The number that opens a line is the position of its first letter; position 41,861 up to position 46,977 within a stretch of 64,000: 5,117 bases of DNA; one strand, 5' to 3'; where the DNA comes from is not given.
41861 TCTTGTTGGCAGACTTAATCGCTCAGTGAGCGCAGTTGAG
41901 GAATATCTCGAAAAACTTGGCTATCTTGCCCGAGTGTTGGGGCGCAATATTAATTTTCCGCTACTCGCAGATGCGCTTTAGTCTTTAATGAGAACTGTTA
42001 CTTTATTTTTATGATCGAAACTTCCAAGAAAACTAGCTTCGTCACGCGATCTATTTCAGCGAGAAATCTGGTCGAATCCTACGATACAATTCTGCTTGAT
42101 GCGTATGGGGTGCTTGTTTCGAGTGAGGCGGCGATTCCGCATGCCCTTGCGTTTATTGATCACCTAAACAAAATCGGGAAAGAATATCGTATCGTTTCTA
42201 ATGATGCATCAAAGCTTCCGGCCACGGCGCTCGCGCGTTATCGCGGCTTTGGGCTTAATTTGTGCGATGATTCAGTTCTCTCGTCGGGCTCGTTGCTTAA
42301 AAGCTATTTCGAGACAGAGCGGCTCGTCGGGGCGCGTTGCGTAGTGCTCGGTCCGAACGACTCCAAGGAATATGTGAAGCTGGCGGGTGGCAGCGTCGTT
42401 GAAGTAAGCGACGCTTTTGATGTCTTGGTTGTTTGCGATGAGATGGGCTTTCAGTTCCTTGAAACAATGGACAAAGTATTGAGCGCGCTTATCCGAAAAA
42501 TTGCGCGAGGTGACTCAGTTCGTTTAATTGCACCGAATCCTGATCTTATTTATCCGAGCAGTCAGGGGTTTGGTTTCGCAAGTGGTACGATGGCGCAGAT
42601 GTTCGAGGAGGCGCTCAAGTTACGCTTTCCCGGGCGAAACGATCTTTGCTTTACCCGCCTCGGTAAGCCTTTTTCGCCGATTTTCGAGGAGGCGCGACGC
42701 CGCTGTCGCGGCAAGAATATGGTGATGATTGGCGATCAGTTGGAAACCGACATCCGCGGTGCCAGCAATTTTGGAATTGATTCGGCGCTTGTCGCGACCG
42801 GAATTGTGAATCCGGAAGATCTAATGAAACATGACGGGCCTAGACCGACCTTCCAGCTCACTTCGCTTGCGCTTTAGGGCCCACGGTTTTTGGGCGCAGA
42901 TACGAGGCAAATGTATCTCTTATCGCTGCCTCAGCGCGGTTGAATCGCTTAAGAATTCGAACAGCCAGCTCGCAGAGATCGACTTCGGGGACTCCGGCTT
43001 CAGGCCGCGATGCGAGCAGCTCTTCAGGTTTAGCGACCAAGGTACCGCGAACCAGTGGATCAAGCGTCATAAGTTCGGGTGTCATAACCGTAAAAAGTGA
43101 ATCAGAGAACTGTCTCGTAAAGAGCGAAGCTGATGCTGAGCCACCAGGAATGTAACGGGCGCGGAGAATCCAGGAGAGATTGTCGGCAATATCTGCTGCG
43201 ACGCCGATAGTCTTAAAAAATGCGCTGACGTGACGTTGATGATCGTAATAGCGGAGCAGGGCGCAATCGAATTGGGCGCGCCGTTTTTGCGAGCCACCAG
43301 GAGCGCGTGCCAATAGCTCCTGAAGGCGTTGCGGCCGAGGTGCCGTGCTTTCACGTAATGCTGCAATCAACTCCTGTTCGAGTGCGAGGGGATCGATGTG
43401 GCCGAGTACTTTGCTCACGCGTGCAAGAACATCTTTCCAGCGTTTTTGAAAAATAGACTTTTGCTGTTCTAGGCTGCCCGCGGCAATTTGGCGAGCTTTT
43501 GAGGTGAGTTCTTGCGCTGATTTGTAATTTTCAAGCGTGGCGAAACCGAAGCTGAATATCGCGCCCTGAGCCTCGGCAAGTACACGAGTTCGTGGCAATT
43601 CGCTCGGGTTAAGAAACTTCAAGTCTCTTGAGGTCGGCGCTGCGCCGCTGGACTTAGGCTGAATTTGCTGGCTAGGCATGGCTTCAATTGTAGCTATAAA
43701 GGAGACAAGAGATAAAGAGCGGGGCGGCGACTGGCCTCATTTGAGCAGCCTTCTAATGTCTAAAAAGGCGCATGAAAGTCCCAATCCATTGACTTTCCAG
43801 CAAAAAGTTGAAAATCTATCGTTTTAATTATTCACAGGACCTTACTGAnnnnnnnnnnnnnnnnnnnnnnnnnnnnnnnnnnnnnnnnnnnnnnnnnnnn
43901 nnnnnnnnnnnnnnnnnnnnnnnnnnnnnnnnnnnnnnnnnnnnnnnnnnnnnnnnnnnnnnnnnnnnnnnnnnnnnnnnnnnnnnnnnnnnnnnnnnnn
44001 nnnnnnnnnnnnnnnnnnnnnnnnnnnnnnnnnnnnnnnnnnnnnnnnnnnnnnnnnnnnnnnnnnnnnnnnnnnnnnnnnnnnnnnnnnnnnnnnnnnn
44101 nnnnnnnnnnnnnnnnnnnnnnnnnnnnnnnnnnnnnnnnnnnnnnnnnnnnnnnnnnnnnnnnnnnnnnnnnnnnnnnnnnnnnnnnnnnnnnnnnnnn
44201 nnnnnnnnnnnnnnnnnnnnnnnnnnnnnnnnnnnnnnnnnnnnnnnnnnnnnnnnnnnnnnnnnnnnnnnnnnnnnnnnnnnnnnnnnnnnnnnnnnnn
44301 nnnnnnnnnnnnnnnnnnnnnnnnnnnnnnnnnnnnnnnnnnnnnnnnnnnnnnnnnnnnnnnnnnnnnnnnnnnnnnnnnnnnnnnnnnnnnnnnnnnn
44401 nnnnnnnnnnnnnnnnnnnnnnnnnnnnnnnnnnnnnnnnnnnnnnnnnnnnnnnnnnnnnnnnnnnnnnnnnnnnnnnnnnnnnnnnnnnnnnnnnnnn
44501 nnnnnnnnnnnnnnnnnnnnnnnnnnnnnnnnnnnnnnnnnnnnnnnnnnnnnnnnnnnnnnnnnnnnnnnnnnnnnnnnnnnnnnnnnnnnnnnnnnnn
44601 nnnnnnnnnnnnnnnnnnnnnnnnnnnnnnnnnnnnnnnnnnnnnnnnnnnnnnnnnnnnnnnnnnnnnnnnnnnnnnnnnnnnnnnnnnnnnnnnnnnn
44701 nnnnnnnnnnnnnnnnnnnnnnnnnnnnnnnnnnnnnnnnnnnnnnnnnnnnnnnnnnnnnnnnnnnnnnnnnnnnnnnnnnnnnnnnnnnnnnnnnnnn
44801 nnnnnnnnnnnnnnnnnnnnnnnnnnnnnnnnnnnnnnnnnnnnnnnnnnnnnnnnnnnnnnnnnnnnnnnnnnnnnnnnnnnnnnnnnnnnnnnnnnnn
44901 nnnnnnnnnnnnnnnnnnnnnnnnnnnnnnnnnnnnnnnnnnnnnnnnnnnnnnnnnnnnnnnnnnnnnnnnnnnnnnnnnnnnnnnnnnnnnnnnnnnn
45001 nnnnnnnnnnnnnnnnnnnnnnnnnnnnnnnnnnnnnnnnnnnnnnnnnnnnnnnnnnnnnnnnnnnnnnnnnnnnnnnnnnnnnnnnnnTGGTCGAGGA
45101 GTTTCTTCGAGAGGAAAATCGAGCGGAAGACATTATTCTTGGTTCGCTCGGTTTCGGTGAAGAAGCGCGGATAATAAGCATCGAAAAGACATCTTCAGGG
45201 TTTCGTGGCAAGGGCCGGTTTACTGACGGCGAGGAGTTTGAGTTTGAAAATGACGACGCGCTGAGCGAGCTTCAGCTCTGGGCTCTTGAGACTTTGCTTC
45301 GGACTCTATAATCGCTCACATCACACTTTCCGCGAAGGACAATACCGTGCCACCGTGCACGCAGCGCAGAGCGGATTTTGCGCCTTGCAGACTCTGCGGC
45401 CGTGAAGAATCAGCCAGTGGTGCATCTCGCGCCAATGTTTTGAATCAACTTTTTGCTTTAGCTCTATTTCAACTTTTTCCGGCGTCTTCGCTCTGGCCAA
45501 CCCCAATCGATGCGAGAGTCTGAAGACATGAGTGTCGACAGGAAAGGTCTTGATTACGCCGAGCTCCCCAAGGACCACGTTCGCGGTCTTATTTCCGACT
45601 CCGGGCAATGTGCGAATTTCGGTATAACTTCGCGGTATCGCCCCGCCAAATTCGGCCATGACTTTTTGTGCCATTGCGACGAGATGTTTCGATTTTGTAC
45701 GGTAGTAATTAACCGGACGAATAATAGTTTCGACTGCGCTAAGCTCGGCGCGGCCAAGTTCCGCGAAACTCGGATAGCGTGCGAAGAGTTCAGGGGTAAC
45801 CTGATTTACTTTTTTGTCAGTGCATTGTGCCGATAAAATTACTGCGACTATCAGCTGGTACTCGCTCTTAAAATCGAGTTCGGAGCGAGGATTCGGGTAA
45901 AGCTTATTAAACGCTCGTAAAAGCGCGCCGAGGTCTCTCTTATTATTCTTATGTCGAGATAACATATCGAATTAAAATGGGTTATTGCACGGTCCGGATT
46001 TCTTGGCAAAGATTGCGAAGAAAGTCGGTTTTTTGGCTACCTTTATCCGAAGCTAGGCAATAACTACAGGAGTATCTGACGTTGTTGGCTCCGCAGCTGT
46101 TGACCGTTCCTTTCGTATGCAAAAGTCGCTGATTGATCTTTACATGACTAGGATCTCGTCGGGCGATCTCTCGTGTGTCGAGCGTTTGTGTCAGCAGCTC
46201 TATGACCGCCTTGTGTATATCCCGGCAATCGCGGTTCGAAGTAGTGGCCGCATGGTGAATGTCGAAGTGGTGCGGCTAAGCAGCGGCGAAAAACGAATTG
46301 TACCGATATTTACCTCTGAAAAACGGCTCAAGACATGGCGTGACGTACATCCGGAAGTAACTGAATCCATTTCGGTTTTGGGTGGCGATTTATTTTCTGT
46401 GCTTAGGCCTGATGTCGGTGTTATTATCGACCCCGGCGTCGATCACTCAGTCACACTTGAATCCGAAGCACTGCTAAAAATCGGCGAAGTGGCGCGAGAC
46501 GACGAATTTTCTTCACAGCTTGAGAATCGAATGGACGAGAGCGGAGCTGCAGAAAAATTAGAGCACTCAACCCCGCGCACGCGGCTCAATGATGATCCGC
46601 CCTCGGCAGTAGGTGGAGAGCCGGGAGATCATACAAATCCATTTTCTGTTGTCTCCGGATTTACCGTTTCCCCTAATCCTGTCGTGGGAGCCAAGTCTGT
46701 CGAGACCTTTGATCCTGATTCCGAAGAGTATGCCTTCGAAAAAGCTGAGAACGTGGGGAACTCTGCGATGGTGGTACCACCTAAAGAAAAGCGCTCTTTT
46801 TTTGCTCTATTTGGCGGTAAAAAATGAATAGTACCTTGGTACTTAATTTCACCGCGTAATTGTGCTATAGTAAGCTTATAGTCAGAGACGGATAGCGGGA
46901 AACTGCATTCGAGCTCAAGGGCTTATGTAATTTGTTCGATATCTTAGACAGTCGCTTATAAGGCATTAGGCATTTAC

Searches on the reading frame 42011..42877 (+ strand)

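Call 6: search_protein_families(library=pfam, proteins=[window:42011-42877:+], max_evalue=0.01)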
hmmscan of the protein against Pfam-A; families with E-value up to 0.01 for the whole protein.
window:42011-42877:+ (288 aa): 3 families
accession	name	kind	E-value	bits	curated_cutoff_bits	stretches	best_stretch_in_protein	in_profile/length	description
PF13242.12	Hydrolase_like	-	4.3e-17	62.2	22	1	217-287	2-73/75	HAD-hyrolase-like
PF13344.12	Hydrolase_6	-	5.7e-17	62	27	1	27-126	1-99/101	Haloacid dehalogenase-like hydrolase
PF00702.32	Hydrolase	-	1.8e-07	32.2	26.4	1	208-255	143-191/191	haloacid dehalogenase-like hydrolase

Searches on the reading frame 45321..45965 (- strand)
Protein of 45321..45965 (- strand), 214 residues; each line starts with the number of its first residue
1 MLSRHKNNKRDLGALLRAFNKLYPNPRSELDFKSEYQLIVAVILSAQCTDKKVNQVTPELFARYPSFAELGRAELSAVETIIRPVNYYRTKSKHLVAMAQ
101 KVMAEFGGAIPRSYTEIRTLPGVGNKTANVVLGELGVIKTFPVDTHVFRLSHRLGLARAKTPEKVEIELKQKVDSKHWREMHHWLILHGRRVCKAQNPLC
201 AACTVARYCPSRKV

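Call 7: search_protein_families(library=pfam, proteins=[window:45321-45965:-], max_evalue=0.01)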
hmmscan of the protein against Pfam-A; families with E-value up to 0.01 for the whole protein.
window:45321-45965:- (214 aa): 3 families
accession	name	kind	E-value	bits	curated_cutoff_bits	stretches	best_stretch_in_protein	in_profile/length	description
PF00730.31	HhH-GPD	-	6.9e-23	81.5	26.2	1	40-173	1-106/108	HhH-GPD superfamily base excision DNA repair protein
PF00633.29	HHH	-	1.3e-06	28.4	24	1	106-132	2-28/30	Helix-hairpin-helix motif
PF10576.14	EndIII_4Fe-2S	-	0.005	17.5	20.5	1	193-209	1-17/17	Iron-sulfur binding domain of endonuclease III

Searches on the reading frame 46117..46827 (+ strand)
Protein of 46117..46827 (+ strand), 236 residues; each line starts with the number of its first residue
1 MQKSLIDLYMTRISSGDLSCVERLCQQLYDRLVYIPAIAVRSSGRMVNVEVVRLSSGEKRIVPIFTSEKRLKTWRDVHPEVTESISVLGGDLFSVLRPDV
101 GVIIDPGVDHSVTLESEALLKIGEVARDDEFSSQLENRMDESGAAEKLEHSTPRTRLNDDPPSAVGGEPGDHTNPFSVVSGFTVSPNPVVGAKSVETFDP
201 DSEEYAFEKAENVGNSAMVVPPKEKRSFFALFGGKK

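Call 7: search_protein_families(library=pfam, proteins=[window:46117-46827:+], max_evalue=0.01)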
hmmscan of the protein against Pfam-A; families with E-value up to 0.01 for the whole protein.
window:46117-46827:+ (236 aa): 1 family
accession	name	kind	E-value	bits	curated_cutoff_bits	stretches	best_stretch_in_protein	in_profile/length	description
PF07179.17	SseB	-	7.7e-09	36.2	21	1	32-119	29-122/124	SseB protein N-terminal domain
